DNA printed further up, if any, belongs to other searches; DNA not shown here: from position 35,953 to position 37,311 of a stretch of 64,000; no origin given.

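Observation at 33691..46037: Eight-gene operon combining DgcN/DgcA with three DD-peptidase-fold hydrolases, a POT permease, a YkvI-like permease and a TonB-dependent receptor: a putative D-Glu peptide / peptidoglycan-fragment salvage pathway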

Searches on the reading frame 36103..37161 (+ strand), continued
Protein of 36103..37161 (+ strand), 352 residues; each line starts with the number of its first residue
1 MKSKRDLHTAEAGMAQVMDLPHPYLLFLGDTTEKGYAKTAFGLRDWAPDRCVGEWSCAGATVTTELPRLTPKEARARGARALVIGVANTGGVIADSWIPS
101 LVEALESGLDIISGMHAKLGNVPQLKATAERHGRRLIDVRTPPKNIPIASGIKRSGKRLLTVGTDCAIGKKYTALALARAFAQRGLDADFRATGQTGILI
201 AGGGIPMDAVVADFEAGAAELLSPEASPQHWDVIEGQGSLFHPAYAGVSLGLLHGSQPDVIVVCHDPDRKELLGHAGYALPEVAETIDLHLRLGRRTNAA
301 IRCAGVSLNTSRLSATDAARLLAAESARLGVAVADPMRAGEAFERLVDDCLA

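Call 61: search_dna_similar(query=window:36103-37161:+, collection=plasmids, mode=protein, max_rows=25, max_evalue=1e-30)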
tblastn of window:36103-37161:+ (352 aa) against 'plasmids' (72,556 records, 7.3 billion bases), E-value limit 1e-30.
Records with a match: 95; places in all: 96; records where one place covers at least 80% of the query: 80.
Best place of each record, by identity: 60-80% 4; <60% 91.
By first word of the organism name: Klebsiella 20; Sinorhizobium 14; Pantoea 12; Vibrio 9; Azospirillum 7; Haladaptatus 4; Sphingobium 3; Enterobacter 3; Burkholderia 3; Novosphingobium 2; and 15 more.
By predicted mobility (MOB-suite, as given by PLSDB): non-mobilizable 60; conjugative 27; mobilizable 8.
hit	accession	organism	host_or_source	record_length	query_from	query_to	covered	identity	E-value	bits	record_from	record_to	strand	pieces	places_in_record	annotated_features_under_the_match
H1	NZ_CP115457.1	Sphingobium yanoikuyae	cell culture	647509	20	351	94%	72.0%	3e-137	437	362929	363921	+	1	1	DUF1611 domain-containing protein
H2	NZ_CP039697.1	Novosphingobium sp. EMRT-2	cell,freshwater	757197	18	350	95%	67.0%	2e-135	432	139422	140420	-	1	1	DUF1611 domain-containing protein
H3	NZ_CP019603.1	Croceicoccus marinus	-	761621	23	351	93%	66.6%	3e-136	434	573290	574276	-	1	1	DUF1611 domain-containing protein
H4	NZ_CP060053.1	Croceicoccus marinus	prokaryote,marine sediment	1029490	23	351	93%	66.6%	3e-136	434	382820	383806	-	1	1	none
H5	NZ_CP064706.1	Bradyrhizobium sp. 155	Acmispon strigosus,cell culture,root ...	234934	23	340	90%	54.1%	5e-97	322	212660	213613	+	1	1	DUF1611 domain-containing protein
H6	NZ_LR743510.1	Methylobacterium bullatum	-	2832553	18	352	95%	50.4%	1e-98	327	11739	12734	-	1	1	none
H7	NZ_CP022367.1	Azospirillum sp. TSH58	single cell,paddy soils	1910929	17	349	95%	49.6%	4e-95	316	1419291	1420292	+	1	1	record has no annotation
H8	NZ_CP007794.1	Azospirillum argentinense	Triticum aestivum L.,Root,wheat ...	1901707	18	349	94%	49.7%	8e-95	315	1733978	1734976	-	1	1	record has no annotation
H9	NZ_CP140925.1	Sinorhizobium medicae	Medicago lupulina,whole organism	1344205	18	340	92%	50.9%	4e-95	317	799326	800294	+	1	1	record has no annotation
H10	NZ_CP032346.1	Azospirillum brasilense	soil sample,Agricultural field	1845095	17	349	95%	49.3%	3e-94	314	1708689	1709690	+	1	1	record has no annotation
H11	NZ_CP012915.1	Azospirillum brasilense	Digitaria eriantha,microbe,root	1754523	17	349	95%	49.3%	5e-94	313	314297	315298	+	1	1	none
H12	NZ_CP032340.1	Azospirillum brasilense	soil sample,Agricultural field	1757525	17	349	95%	49.3%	5e-94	313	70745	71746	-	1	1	none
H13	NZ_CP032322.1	Azospirillum argentinense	soil sample,Agricultural field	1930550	18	349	94%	49.4%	2e-94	314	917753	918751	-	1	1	record has no annotation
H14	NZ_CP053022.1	Sphingobium yanoikuyae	whole organism,River sediment ...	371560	23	340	90%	51.6%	1e-92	309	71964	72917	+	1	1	dgcN: N-acetyltransferase DgcN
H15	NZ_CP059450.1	Azospirillum brasilense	Prokaryotes,soil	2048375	17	349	95%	49.0%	2e-94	314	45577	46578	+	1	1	none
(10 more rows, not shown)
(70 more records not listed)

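Call 62: get_annotated_region(hit=H1, flank=10000)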
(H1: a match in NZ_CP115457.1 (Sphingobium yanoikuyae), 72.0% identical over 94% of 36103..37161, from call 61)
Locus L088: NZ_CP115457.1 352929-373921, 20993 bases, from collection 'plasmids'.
description: Sphingobium yanoikuyae strain CC4533 plasmid pKN1, complete sequence
organism: Sphingobium yanoikuyae (NCBI taxid 13690)
taxonomy: Bacteria; Pseudomonadota; Alphaproteobacteria; Sphingomonadales; Sphingomonadaceae; Sphingobium; Sphingobium yanoikuyae
host: -; source: cell culture; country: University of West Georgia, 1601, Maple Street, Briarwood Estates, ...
typing (MOB-suite, as given by PLSDB): non-mobilizable; mating-pair formation MPF_F
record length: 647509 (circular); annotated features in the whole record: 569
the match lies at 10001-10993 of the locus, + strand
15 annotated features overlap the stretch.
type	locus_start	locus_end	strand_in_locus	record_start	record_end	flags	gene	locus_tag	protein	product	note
CDS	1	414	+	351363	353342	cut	-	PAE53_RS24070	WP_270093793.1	PAS domain-containing sensor histidine kinase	-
CDS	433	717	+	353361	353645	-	-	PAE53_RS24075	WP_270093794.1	hypothetical protein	-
CDS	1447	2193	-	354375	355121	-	-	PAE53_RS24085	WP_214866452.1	GntR family transcriptional regulator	-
CDS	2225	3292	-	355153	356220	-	-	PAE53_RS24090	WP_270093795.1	aromatic ring-hydroxylating dioxygenase subunit alpha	-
CDS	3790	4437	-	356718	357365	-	-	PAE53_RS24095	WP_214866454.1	XRE family transcriptional regulator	GO:0006355 - regulation of DNA-templated transcription [Evidence IEA]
CDS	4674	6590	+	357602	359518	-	-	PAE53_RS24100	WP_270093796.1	serine hydrolase domain-containing protein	-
CDS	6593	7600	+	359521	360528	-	-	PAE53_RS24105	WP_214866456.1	dipeptide epimerase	-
CDS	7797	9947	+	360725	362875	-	-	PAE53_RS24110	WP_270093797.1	TonB-dependent receptor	GO:0015891 - siderophore transport [Evidence IEA]; GO:0055085 - transmembrane transport [Evidence IEA]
CDS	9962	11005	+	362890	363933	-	-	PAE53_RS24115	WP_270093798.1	DUF1611 domain-containing protein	-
CDS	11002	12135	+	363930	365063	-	-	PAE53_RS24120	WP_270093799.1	hypothetical protein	-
CDS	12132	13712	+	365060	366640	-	-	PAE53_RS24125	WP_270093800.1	serine hydrolase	-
CDS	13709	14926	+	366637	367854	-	-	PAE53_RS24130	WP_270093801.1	dipeptidase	GO:0006508 - proteolysis [Evidence IEA]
CDS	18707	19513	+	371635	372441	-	-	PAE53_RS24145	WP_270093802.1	IS5 family transposase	-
CDS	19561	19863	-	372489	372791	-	-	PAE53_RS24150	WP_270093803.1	HigA family addiction module antitoxin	-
CDS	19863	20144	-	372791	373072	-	-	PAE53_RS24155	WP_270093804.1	type II toxin-antitoxin system RelE/ParE family toxin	-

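Call 63: get_annotated_region(hit=H14, flank=8000)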
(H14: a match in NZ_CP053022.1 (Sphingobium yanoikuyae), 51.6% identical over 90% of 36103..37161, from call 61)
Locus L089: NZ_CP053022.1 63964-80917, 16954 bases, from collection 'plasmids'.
description: Sphingobium yanoikuyae strain YC-XJ2 plasmid p-A-Sy, complete sequence
organism: Sphingobium yanoikuyae (NCBI taxid 13690)
taxonomy: Bacteria; Pseudomonadota; Alphaproteobacteria; Sphingomonadales; Sphingomonadaceae; Sphingobium; Sphingobium yanoikuyae
host: -; source: whole organism,River sediment contaminated by e-waste; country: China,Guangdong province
typing (MOB-suite, as given by PLSDB): non-mobilizable; replicon rep_cluster_543
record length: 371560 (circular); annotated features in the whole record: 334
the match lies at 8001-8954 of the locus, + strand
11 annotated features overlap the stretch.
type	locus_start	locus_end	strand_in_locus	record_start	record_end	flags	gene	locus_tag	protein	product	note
CDS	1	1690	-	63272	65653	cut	-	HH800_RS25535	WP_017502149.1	penicillin acylase family protein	-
CDS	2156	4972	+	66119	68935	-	-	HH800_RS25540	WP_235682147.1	TonB-dependent receptor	-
CDS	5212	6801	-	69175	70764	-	-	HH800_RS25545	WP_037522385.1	amidohydrolase family protein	-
CDS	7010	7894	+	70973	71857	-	-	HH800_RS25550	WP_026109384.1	LysR family transcriptional regulator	GO:0006355 - regulation of DNA-templated transcription [Evidence IEA]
CDS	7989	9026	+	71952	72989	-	dgcN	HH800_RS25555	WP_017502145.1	N-acetyltransferase DgcN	-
CDS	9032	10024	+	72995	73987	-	dgcA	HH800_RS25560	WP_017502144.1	N-acetyl-D-Glu racemase DgcA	-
CDS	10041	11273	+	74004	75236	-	-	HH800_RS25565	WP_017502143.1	dicarboxylate/amino acid:cation symporter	-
CDS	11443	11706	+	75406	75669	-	-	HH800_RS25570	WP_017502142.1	hypothetical protein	-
CDS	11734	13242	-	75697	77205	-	-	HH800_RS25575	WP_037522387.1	tyrosine-type recombinase/integrase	GO:0015074 - DNA integration [Evidence IEA]; GO:0006310 - DNA recombination [Evidence IEA]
CDS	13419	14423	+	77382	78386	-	-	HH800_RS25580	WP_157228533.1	hypothetical protein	-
CDS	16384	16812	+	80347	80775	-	-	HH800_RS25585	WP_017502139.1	hypothetical protein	-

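Call 65: search_protein_families(library=ncbifam, proteins=[L089:7989-9026:+, L088:9962-11005:+, L025:10001-11017:+, L078:10001-10969:+, L076:10001-10966:+, L089:9032-10024:+, L088:6593-7600:+, L025:5492-6472:+, L078:11017-11976:+, L013:13109-14113:+], max_evalue=1e-30)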
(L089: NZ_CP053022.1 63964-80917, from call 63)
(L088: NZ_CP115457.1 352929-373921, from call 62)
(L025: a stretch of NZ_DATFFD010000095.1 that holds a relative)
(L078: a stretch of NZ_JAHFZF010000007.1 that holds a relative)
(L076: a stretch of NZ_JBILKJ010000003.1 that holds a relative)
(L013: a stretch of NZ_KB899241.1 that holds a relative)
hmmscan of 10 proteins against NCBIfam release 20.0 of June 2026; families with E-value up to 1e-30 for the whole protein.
L089:7989-9026:+ (345 aa): 1 family
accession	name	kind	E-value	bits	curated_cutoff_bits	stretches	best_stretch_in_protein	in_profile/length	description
NF041892.1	DgcN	equivalog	1.8e-157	523.4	480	1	5-330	1-326/326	N-acetyltransferase DgcN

L088:9962-11005:+ (347 aa): 1 family
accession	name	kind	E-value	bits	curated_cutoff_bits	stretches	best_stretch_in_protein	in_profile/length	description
NF041892.1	DgcN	equivalog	1e-128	428.9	480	1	17-333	1-318/326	N-acetyltransferase DgcN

L025:10001-11017:+ (339 aa): 1 family
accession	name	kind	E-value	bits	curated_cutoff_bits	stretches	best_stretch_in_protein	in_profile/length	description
NF041892.1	DgcN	equivalog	1.2e-132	441.8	480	1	10-329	1-320/326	N-acetyltransferase DgcN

L078:10001-10969:+ (323 aa): 1 family
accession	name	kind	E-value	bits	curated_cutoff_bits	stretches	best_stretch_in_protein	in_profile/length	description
NF041892.1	DgcN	equivalog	1.2e-131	438.5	480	1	4-322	1-319/326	N-acetyltransferase DgcN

L076:10001-10966:+ (322 aa): 1 family
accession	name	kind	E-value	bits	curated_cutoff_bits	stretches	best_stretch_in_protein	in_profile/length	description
NF041892.1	DgcN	equivalog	2.1e-131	437.8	480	1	5-322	1-318/326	N-acetyltransferase DgcN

L089:9032-10024:+ (330 aa): 2 families
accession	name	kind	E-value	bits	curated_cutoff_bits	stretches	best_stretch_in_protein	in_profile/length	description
NF042940.1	racemase_DgcA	equivalog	9.2e-127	422.7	400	1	7-328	3-323/323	N-acetyl-D-Glu racemase DgcA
NF011708.0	PRK15129.1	equivalog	3.4e-93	312.2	343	1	3-318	2-318/321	L-Ala-D/L-Glu epimerase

L088:6593-7600:+ (335 aa): 2 families
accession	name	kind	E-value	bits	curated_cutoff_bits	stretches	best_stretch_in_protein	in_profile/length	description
NF042940.1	racemase_DgcA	equivalog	1.7e-105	352.8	400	1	7-331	1-323/323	N-acetyl-D-Glu racemase DgcA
NF011708.0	PRK15129.1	equivalog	1.1e-63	215.2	343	1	13-324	10-320/321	L-Ala-D/L-Glu epimerase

L025:5492-6472:+ (327 aa): 2 families
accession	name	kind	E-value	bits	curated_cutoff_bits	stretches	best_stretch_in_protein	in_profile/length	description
NF042940.1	racemase_DgcA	equivalog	2.2e-106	355.7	400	1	4-326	2-323/323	N-acetyl-D-Glu racemase DgcA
NF011708.0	PRK15129.1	equivalog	1.2e-65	221.7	343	1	8-319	9-320/321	L-Ala-D/L-Glu epimerase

L078:11017-11976:+ (320 aa): 2 families
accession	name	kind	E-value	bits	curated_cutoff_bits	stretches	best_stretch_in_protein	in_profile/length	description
NF042940.1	racemase_DgcA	equivalog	2.8e-124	414.5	400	1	2-320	6-323/323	N-acetyl-D-Glu racemase DgcA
NF011708.0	PRK15129.1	equivalog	7.4e-69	232.2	343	1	2-312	9-320/321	L-Ala-D/L-Glu epimerase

L013:13109-14113:+ (335 aa): 2 families
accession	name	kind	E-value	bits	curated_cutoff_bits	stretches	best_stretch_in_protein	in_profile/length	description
NF042940.1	racemase_DgcA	equivalog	5.5e-114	380.7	400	1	6-329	1-323/323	N-acetyl-D-Glu racemase DgcA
NF011708.0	PRK15129.1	equivalog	9.1e-72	241.8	343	1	17-321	15-319/321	L-Ala-D/L-Glu epimerase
